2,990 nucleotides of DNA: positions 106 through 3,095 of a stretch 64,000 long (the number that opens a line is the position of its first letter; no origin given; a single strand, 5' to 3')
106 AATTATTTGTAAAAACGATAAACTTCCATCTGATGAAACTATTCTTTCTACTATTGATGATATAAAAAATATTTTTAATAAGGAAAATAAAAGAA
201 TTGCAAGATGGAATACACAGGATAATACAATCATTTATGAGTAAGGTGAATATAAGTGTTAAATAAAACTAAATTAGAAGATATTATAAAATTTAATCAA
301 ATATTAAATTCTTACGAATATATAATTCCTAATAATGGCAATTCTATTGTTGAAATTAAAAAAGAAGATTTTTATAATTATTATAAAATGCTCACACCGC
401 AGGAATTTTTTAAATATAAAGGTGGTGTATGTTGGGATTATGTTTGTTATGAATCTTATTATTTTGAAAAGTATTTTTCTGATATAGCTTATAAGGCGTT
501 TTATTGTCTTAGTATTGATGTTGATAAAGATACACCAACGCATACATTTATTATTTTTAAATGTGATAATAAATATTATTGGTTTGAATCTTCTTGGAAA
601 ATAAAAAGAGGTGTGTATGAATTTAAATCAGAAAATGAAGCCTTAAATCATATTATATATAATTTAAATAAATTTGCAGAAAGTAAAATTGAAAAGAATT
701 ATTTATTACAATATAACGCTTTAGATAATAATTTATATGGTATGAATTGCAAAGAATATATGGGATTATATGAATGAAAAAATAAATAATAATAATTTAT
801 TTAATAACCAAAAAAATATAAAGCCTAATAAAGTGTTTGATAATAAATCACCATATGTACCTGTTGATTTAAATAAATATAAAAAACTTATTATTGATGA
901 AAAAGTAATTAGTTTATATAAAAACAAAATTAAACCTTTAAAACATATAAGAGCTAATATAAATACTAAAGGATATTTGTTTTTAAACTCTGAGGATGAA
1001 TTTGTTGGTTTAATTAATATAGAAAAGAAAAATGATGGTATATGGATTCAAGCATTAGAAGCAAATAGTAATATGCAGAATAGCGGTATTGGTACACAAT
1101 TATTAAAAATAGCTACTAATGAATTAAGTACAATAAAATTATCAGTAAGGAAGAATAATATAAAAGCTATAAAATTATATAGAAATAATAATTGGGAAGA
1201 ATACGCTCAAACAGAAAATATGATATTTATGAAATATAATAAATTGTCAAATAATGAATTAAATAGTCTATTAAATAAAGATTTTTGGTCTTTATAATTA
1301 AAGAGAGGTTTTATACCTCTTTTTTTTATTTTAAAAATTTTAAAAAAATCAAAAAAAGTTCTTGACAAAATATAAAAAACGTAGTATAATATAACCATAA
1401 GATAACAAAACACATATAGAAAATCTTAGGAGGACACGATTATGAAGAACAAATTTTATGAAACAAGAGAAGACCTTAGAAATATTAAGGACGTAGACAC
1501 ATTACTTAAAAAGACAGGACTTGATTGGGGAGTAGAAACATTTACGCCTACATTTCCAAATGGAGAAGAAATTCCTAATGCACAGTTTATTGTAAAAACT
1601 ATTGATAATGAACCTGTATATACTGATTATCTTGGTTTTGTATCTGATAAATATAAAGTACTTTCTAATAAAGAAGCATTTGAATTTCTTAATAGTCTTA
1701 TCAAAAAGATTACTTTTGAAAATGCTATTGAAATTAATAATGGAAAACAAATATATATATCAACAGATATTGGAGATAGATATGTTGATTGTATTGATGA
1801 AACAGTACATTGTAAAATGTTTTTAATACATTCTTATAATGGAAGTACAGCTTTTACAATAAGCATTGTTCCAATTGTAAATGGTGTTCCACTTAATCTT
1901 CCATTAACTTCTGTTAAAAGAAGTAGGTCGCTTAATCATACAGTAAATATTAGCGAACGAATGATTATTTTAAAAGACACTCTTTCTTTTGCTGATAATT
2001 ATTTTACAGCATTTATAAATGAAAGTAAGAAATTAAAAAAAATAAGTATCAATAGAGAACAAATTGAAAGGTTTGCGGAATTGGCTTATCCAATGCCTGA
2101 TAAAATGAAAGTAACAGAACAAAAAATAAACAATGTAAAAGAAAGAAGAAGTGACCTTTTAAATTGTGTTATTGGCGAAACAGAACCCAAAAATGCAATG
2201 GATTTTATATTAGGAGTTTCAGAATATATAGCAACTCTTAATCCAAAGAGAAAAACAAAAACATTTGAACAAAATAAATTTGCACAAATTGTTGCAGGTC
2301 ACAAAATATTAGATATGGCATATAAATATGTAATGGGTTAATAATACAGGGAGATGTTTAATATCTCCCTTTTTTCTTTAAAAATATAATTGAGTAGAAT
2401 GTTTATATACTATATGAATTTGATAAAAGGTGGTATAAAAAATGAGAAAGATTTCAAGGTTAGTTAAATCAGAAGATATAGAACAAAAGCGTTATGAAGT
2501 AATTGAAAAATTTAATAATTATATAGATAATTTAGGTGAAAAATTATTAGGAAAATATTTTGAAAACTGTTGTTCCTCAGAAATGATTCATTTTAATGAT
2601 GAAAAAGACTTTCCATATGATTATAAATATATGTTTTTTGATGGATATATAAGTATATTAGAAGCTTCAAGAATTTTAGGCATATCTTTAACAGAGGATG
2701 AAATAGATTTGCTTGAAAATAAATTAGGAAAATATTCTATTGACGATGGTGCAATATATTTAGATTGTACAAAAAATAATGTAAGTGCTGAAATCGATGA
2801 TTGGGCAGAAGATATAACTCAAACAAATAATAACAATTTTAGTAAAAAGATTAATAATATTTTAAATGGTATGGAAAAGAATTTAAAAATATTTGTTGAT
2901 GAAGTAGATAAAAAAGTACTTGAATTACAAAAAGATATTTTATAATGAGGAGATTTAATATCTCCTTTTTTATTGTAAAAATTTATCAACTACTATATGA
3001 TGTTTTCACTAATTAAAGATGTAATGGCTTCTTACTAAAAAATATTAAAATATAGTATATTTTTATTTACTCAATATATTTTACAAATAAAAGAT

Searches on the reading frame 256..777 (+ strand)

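Call 18: search_protein_families(library=pfam, proteins=[window:256-777:+], max_evalue=0.1)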
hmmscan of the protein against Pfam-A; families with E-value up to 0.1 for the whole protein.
window:256-777:+ (173 aa): 2 families
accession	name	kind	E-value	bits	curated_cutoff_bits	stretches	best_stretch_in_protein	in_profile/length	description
PF04473.18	DUF553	-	2.3e-05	24.3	20.5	1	19-111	31-112/140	Transglutaminase-like domain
PF20033.5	DUF6438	-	0.046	14.4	30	0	115-159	35-77/116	Domain of unknown function (DUF6438)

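Call 19: search_protein_families(library=phrogs, proteins=[window:256-777:+], max_evalue=0.01)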
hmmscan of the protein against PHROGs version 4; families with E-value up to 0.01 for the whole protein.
window:256-777:+ (173 aa): 0 families

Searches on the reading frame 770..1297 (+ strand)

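Call 18: search_protein_families(library=pfam, proteins=[window:770-1297:+], max_evalue=0.1)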
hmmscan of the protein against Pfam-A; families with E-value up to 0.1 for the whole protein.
window:770-1297:+ (175 aa): 5 families
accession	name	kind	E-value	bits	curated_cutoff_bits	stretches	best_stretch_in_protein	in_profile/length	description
PF00583.31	Acetyltransf_1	-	8e-08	33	20.7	1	61-138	24-113/116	Acetyltransferase (GNAT) family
PF13673.13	Acetyltransf_10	-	1.1e-05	25.8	23.6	1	51-145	14-110/128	Acetyltransferase (GNAT) domain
PF13508.13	Acetyltransf_7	-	5.8e-05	23.8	27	1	71-143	7-83/84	Acetyltransferase (GNAT) domain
PF20374.3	DUF6669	-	0.024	14.6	27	1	32-96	49-113/156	Family of unknown function (DUF6669)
PF08445.16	FR47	-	0.062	13.7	22.1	0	90-149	21-84/86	FR47-like protein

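Call 19: search_protein_families(library=phrogs, proteins=[window:770-1297:+], max_evalue=0.01)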
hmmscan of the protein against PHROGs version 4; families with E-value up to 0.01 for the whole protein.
window:770-1297:+ (175 aa): 3 families
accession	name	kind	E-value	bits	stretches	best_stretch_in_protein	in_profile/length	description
phrog_3810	-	other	2.3e-08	35.2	1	70-144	63-144/155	acetyltransferase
phrog_1249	-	other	1.2e-05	26.1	1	60-153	50-157/180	acetyltransferase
phrog_21214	-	other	0.0036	18.4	1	75-139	61-119/129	acetyltransferase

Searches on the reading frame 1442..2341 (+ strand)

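Call 18: search_protein_families(library=pfam, proteins=[window:1442-2341:+], max_evalue=0.1)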
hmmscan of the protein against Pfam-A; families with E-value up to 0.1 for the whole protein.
window:1442-2341:+ (299 aa): 1 family
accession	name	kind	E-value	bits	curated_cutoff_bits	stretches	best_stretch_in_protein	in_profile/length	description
PF06067.16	DUF932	-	9.4e-18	65.2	23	1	64-235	2-170/227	Domain of unknown function (DUF932)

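Call 19: search_protein_families(library=phrogs, proteins=[window:1442-2341:+], max_evalue=0.01)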
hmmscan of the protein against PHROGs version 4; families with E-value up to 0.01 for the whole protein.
window:1442-2341:+ (299 aa): 1 family
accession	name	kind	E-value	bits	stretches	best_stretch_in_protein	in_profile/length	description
phrog_1221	-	unknown function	4.3e-21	76.4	1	14-240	46-279/355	-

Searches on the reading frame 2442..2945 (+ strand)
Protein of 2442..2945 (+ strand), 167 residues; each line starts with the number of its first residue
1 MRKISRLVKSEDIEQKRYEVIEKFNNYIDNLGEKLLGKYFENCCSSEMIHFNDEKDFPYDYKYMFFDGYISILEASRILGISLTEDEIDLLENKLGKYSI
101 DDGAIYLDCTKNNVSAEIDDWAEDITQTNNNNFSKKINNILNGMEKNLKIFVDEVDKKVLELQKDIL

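Call 18: search_protein_families(library=pfam, proteins=[window:2442-2945:+], max_evalue=0.1)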
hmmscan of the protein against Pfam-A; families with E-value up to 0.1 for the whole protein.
window:2442-2945:+ (167 aa): 4 families
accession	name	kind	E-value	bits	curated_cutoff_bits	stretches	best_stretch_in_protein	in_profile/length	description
PF21450.3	RIF2_lid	-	0.056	14.1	27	0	34-79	28-72/85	RIF2, AAA+ lid domain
PF19174.5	DUF5856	-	0.058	14.9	34.6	0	112-163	18-72/94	Family of unknown function (DUF5856)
PF07453.19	NUMOD1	-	0.068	13.9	22.8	0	59-82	6-29/37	NUMOD1 domain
PF15138.11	Syncollin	-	0.097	13.3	32.8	0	38-59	26-47/112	Syncollin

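Call 19: search_protein_families(library=phrogs, proteins=[window:2442-2945:+], max_evalue=0.01)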
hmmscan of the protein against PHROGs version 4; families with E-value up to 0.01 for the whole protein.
window:2442-2945:+ (167 aa): 1 family
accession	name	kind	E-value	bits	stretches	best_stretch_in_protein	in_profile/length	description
phrog_19473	-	unknown function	0.0091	16.8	0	95-119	42-66/167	-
